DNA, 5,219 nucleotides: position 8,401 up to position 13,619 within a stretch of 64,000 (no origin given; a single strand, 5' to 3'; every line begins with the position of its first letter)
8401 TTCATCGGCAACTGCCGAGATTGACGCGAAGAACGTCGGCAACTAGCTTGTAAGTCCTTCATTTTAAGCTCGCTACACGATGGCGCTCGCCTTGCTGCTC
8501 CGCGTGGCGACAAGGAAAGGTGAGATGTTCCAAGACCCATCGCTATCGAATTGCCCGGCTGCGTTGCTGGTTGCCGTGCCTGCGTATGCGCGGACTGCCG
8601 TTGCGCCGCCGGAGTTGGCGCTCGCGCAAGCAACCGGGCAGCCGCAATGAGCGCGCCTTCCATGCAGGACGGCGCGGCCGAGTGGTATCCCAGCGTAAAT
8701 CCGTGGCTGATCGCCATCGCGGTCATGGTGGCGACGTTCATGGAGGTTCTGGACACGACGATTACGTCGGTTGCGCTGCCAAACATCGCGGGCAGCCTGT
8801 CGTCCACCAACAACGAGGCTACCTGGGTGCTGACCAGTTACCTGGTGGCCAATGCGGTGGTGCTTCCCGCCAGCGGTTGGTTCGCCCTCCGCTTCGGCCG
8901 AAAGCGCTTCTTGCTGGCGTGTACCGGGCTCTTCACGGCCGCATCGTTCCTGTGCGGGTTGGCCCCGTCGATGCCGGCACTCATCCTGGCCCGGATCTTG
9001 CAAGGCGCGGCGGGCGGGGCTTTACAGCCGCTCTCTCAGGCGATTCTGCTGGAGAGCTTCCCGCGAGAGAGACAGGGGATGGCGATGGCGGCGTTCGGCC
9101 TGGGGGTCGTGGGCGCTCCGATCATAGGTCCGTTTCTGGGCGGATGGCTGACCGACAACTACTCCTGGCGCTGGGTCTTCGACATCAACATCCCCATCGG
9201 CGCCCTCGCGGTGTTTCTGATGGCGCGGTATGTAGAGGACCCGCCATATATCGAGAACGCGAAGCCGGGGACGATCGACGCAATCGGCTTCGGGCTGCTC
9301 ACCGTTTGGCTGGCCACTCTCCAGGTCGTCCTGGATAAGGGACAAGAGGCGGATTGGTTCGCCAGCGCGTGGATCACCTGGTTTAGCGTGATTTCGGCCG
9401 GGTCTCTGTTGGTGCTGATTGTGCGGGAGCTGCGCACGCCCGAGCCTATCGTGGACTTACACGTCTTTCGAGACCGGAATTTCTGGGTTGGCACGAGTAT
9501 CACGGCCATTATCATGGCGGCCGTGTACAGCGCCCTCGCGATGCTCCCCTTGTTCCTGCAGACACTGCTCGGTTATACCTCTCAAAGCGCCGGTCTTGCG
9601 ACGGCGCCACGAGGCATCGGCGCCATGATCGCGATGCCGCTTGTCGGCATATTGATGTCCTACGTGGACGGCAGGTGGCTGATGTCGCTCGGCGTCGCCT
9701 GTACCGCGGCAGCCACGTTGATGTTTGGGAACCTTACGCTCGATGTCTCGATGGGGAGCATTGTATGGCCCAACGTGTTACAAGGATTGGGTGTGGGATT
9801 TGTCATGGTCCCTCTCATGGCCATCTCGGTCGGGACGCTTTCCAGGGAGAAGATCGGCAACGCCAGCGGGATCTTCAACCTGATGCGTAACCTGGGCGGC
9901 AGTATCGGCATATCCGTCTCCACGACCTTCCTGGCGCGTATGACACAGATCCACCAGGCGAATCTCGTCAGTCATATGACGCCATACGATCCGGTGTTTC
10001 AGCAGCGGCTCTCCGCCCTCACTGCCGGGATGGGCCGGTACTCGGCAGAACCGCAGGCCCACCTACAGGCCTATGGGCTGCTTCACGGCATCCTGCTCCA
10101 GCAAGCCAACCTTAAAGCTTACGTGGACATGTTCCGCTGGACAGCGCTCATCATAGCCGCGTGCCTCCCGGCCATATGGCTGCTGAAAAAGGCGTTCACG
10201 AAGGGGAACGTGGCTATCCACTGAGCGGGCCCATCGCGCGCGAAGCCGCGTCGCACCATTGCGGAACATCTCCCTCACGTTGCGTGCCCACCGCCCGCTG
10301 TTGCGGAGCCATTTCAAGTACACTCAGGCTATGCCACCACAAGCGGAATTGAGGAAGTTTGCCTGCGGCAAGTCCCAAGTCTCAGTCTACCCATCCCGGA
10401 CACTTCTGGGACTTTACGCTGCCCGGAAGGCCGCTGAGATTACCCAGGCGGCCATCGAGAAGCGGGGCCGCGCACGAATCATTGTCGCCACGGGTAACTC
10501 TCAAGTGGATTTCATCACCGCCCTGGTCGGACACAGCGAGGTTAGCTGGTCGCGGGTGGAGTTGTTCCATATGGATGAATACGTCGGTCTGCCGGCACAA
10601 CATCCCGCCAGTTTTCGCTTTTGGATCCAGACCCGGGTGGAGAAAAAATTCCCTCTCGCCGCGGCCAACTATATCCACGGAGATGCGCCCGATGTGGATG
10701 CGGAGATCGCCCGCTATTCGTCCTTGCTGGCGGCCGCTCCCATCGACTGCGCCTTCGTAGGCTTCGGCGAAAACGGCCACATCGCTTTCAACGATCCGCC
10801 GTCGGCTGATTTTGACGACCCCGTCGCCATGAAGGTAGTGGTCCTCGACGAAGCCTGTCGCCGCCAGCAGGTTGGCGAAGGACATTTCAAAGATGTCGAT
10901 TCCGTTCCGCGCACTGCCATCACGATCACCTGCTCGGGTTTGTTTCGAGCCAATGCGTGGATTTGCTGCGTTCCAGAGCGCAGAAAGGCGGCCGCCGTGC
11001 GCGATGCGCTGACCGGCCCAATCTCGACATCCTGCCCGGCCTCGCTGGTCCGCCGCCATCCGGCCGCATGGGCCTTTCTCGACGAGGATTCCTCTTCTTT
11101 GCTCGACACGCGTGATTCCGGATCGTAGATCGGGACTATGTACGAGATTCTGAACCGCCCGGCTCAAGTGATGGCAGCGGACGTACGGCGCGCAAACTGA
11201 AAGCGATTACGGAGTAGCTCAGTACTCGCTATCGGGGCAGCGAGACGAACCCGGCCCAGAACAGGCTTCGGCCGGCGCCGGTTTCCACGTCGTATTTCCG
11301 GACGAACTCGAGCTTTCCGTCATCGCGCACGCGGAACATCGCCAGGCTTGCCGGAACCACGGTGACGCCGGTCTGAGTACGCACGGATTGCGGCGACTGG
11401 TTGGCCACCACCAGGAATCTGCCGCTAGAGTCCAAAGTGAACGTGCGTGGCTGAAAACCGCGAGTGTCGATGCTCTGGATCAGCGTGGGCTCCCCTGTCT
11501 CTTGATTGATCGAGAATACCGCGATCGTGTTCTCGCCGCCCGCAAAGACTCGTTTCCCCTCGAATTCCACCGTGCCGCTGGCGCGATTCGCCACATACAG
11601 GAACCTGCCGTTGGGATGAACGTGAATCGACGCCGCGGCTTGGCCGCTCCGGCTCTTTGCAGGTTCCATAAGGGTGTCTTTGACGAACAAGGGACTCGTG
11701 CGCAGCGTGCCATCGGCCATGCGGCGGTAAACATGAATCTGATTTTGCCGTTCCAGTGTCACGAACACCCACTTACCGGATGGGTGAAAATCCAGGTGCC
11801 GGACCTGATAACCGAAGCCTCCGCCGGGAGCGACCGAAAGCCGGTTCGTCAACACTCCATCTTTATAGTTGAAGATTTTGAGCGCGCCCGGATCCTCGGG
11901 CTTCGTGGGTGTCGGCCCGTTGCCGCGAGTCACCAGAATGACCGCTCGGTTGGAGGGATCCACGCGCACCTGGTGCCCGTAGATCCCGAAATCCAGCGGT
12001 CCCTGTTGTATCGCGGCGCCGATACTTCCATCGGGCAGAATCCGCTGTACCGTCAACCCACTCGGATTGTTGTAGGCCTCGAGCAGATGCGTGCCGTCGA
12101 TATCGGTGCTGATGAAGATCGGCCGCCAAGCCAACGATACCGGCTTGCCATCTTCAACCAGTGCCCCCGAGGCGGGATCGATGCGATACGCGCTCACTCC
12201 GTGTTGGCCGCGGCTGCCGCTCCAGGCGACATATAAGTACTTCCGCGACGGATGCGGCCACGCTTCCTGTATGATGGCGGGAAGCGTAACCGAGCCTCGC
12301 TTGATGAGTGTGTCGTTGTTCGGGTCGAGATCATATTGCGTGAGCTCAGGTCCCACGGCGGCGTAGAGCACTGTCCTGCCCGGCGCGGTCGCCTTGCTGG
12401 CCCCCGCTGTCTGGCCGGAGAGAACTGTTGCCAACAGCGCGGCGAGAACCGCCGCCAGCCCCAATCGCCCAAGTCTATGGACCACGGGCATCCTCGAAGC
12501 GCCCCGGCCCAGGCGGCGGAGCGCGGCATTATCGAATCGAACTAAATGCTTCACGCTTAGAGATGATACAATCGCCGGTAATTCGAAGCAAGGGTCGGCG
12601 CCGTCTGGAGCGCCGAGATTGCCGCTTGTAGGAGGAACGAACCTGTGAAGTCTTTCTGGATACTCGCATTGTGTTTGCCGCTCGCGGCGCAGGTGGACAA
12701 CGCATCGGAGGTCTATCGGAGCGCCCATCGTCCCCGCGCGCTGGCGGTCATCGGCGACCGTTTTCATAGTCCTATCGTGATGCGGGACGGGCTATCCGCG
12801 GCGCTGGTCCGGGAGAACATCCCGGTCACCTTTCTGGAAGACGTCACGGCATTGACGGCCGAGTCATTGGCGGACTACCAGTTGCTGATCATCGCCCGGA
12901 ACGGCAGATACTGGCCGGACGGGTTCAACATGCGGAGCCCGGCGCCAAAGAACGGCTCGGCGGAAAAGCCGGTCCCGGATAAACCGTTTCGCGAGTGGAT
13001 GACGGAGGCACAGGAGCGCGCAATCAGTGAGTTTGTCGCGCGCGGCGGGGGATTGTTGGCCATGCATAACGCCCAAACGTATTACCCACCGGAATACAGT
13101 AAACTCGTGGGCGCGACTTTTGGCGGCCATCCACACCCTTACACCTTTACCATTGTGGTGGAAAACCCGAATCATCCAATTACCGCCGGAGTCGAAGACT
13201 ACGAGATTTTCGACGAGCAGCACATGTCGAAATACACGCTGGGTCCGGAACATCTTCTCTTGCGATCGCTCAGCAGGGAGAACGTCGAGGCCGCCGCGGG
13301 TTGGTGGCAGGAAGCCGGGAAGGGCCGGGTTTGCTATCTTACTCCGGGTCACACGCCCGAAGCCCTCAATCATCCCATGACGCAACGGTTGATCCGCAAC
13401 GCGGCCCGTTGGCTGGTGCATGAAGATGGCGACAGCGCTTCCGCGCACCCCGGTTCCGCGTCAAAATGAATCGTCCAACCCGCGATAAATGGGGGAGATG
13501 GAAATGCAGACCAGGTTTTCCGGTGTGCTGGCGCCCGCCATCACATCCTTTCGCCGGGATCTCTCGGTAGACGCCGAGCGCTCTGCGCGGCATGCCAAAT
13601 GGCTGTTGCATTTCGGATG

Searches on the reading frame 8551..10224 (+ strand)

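Call 56: search_protein_families(library=pfam, proteins=[window:8551-10224:+], max_evalue=0.00001)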
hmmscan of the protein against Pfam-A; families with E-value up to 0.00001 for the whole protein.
window:8551-10224:+ (557 aa): 3 families
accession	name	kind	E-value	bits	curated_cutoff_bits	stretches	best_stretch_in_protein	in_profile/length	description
PF07690.21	MFS_1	-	6.2e-60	203.4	33.4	1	59-453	2-346/347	Major Facilitator Superfamily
PF00083.30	Sugar_tr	-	9.1e-10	38.4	22.3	1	59-225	6-189/452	Sugar (and other) transporter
PF06609.19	TRI12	-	3e-09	36.3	23.2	1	27-477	21-478/599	Fungal trichothecene efflux pump (TRI12)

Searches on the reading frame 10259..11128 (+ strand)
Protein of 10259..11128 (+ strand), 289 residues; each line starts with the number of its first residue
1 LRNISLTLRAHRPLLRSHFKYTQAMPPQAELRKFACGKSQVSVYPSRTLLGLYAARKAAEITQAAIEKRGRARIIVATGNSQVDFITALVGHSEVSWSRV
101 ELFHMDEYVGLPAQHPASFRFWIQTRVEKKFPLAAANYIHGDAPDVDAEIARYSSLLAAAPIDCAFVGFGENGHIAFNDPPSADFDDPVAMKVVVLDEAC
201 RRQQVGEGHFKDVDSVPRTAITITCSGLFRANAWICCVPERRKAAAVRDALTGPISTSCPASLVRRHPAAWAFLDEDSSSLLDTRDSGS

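Call 56: search_protein_families(library=pfam, proteins=[window:10259-11128:+], max_evalue=0.00001)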
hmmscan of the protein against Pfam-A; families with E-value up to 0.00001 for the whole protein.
window:10259-11128:+ (289 aa): 1 family
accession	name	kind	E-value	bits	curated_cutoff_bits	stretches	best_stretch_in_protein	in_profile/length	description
PF01182.26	Glucosamine_iso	-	9.1e-19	68.6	27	1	53-266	9-218/225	Glucosamine-6-phosphate isomerases/6-phosphogluconolactonase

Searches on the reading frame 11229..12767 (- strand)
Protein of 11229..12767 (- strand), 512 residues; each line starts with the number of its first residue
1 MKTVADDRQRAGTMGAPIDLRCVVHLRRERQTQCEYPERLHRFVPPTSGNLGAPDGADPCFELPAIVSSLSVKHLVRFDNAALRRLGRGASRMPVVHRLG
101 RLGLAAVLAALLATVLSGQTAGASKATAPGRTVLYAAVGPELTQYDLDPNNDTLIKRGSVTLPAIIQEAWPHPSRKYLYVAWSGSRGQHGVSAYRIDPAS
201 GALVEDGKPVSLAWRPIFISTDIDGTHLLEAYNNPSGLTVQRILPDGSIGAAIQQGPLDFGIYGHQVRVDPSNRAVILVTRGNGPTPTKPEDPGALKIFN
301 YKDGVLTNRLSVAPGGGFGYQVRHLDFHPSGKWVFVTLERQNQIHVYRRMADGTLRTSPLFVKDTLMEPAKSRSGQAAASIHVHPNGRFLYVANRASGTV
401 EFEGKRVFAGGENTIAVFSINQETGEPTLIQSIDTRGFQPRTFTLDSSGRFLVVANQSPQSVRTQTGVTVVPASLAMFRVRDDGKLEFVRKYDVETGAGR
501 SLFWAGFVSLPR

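Call 56: search_protein_families(library=pfam, proteins=[window:11229-12767:-], max_evalue=0.00001)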
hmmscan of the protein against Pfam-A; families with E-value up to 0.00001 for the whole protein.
window:11229-12767:- (512 aa): 1 family
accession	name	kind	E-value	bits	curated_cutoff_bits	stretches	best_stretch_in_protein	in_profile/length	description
PF10282.15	Lactonase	-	3.5e-39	135.4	21.7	1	172-462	45-315/344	Lactonase, 7-bladed beta-propeller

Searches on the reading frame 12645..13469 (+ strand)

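Call 56: search_protein_families(library=pfam, proteins=[window:12645-13469:+], max_evalue=0.00001)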
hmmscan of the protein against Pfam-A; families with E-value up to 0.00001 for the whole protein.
window:12645-13469:+ (274 aa): 1 family
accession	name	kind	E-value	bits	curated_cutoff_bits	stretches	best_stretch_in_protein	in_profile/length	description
PF06283.17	ThuA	-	2.1e-28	100.4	33.4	1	49-256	22-208/209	Trehalose utilisation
